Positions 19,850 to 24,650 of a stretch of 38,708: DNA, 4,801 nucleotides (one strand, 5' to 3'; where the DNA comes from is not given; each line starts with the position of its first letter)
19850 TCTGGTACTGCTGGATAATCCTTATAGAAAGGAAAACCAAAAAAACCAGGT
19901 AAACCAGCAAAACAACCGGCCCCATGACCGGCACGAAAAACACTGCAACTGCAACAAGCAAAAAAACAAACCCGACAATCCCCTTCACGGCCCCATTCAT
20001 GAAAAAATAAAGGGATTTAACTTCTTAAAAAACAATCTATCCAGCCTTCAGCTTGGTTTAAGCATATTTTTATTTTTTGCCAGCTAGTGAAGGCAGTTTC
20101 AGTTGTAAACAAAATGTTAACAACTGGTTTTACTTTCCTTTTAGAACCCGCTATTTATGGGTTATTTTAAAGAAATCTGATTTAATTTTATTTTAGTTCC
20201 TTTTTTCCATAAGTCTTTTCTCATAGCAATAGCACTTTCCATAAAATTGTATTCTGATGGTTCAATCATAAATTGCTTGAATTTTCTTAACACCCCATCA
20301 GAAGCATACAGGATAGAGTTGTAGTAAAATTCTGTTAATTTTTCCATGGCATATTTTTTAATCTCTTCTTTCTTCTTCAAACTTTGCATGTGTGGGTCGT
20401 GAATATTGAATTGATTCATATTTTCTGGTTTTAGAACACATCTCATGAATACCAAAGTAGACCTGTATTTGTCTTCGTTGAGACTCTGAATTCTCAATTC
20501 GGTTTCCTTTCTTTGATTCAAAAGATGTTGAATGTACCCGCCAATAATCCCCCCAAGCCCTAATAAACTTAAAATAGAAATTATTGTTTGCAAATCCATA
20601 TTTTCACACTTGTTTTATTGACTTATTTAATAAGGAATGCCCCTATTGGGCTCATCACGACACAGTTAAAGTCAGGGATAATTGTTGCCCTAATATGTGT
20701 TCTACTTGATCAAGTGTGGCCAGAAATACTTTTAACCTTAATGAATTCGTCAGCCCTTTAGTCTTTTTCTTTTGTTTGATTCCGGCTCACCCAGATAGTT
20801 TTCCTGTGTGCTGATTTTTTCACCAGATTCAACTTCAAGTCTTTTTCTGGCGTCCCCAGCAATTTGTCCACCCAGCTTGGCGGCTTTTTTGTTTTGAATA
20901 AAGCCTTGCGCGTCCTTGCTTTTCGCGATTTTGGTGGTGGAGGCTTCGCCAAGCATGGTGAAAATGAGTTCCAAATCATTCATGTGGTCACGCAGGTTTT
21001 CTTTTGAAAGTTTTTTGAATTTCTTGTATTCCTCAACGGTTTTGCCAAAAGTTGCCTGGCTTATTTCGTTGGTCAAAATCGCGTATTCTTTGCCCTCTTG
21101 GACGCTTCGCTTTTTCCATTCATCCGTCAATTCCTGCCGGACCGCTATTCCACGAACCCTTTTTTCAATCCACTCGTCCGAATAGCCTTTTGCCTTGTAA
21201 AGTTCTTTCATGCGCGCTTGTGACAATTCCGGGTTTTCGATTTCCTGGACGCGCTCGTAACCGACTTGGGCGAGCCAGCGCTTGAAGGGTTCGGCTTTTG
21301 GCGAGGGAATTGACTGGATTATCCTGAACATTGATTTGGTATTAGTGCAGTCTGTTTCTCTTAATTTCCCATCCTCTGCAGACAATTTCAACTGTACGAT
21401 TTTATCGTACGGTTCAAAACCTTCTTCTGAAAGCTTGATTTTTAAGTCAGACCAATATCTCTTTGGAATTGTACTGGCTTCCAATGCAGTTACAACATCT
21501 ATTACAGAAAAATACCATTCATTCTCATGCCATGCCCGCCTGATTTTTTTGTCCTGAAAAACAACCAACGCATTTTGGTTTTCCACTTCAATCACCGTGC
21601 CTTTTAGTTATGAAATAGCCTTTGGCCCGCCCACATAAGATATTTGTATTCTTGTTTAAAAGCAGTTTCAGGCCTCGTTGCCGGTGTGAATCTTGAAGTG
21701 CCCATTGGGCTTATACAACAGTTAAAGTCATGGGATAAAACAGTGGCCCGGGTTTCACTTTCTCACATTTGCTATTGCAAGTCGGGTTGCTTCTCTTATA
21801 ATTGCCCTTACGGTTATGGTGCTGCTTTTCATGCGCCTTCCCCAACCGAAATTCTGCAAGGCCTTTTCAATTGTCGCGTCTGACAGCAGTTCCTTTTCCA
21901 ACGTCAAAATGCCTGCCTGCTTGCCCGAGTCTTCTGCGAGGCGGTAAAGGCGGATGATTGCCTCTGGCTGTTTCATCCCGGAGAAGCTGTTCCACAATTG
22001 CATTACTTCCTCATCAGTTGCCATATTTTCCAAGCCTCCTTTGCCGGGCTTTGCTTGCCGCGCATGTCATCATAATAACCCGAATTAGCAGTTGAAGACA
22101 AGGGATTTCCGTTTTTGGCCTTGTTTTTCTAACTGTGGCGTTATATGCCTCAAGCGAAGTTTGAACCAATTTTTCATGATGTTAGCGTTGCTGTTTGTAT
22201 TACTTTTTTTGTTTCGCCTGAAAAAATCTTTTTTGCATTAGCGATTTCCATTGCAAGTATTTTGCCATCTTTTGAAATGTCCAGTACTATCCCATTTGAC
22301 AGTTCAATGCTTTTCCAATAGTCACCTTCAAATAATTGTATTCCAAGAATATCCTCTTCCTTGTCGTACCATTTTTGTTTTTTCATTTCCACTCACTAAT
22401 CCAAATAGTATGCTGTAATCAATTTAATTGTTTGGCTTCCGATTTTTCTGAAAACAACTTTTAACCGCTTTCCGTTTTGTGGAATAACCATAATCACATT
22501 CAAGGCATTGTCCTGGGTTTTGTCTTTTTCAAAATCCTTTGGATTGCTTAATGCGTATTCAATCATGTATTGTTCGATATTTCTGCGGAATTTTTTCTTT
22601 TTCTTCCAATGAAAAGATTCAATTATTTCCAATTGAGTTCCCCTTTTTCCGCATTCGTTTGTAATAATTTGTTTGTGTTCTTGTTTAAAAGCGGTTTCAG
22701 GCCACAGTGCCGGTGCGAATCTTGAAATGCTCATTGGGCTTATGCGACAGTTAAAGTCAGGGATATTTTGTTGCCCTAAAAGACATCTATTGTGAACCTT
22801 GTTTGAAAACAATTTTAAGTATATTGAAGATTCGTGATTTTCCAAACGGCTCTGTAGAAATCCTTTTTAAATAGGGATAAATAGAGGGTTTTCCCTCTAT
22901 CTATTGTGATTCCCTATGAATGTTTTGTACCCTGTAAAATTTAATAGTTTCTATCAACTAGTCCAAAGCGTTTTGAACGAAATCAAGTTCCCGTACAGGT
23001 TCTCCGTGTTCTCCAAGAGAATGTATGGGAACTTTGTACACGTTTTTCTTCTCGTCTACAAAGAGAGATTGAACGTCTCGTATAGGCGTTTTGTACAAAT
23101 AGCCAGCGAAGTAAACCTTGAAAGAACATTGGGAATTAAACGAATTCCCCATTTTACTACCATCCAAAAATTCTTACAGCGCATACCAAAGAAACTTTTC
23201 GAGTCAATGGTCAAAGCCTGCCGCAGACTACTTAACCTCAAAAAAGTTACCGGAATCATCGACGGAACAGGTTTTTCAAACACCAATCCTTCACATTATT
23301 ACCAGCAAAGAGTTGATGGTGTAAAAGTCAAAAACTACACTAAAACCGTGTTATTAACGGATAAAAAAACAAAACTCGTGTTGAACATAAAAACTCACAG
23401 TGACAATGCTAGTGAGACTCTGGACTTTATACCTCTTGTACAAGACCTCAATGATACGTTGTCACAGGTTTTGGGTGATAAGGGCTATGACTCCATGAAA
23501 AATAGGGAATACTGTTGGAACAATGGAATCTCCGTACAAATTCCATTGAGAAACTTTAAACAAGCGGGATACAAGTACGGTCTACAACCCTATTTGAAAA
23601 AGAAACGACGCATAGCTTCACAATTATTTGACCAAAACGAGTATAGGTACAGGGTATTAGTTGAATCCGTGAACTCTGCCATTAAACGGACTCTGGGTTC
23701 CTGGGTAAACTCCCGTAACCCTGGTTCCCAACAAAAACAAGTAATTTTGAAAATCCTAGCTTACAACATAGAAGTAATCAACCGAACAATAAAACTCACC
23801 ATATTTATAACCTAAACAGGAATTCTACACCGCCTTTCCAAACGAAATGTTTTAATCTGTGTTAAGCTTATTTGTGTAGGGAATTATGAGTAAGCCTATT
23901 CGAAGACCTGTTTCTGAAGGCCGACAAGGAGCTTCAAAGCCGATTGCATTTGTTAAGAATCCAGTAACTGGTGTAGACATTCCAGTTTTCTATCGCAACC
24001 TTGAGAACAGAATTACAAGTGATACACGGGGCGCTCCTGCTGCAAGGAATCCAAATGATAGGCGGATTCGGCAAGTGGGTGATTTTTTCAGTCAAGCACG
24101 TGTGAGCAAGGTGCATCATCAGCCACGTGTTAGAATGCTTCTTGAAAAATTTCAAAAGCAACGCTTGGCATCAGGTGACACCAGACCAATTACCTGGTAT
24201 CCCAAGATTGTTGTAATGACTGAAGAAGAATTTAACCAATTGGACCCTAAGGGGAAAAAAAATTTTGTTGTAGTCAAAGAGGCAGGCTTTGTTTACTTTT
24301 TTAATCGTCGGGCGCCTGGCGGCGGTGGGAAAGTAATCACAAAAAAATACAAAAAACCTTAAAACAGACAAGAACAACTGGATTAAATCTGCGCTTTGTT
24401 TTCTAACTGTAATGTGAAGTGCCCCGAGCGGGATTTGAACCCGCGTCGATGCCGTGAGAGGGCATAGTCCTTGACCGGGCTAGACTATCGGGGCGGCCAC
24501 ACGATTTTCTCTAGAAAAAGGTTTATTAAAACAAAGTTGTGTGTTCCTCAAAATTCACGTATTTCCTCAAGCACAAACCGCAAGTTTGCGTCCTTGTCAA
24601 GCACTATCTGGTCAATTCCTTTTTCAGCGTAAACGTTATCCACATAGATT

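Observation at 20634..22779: Three copies of a conserved non-coding element, each directly upstream of an unrelated minus-strand cargo gene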

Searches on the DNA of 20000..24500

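Call 61: search_rna_families(source=window, start=20000, end=24500, threshold=evalue, max_evalue=10)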
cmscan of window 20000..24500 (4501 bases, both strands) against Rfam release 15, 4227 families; matches with E-value up to 10: 8.
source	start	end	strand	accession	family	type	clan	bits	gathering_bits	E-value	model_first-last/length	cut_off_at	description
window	24420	24494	-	RF00005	tRNA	Gene; tRNA;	CL00001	63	29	1.8e-12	1-71/71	no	tRNA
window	24419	24494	+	RF04354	Plastid-ycf2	Cis-reg;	-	30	65.7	0.0026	1-75/75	no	Plastid-ycf2 5UTR RNA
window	21851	21914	-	RF00277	SNORD49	Gene; snRNA; snoRNA; CD-box;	CL00062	20.7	37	0.13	1-71/71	no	Small nucleolar RNA SNORD49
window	24380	24441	+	RF04269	mir-373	Gene; miRNA;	-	20.2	69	2.9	1-69/69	no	mir-373 microRNA precursor family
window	24397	24488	-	RF00233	Tymo_tRNA-like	Cis-reg;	-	18.5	40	1.5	1-84/84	no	Tymovirus/Pomovirus/Furovirus tRNA-like 3' UTR element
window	20083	20145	+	RF03266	mir-2943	Gene; miRNA;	-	18.5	76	8.1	1-71/71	no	mir-2943 microRNA precursor family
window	21040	21078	-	RF01835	HIV_FS2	Cis-reg; frameshift_element;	-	18.1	44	4.2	1-45/45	no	ribosomal frameshift site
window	20270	20341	+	RF00320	snoZ185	Gene; snRNA; snoRNA; CD-box;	-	16.9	50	7.5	1-86/86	no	Small nucleolar RNA Z185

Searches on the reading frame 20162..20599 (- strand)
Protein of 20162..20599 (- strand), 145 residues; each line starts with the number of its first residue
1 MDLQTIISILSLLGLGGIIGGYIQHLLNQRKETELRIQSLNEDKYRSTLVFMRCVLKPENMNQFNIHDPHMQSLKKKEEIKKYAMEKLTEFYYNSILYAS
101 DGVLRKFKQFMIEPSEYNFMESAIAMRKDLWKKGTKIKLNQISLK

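Call 9: search_protein_families(library=pfam, proteins=[window:20162-20599:-], max_evalue=0.01)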
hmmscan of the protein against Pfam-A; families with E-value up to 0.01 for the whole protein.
window:20162-20599:- (145 aa): 0 families

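Call 16: find_encoding_contigs(protein=window:20162-20599:-, flank=10000, max_places=10)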
Protein window:20162-20599:- (145 aa): no gene with exactly this product is on record in the collection.

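Call 20: find_related_loci(query=window:20162-20599:-, collection=viral_contigs, flank=5000)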
Query window:20162-20599:- (145 aa) in viral_contigs; peptide patterns used: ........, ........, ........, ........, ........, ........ (x = any residue, [..] = any of these).
128 stretches matched a pattern, but none encodes a relative of the query by tblastn (E <= 1e-3).

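Call 49: search_protein_families(library=ncbifam, proteins=[window:20162-20599:-], max_evalue=0.1)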
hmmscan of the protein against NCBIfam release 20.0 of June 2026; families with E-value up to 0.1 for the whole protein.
window:20162-20599:- (145 aa): 0 families

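Call 50: search_protein_families(library=phrogs, proteins=[window:20162-20599:-], max_evalue=0.1)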
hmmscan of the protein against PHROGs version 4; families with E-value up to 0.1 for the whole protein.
window:20162-20599:- (145 aa): 0 families

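Call 71: search_protein_families(library=padloc, proteins=[window:20162-20599:-], max_evalue=0.1)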
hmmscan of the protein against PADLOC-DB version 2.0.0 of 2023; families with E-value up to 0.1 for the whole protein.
window:20162-20599:- (145 aa): 0 families
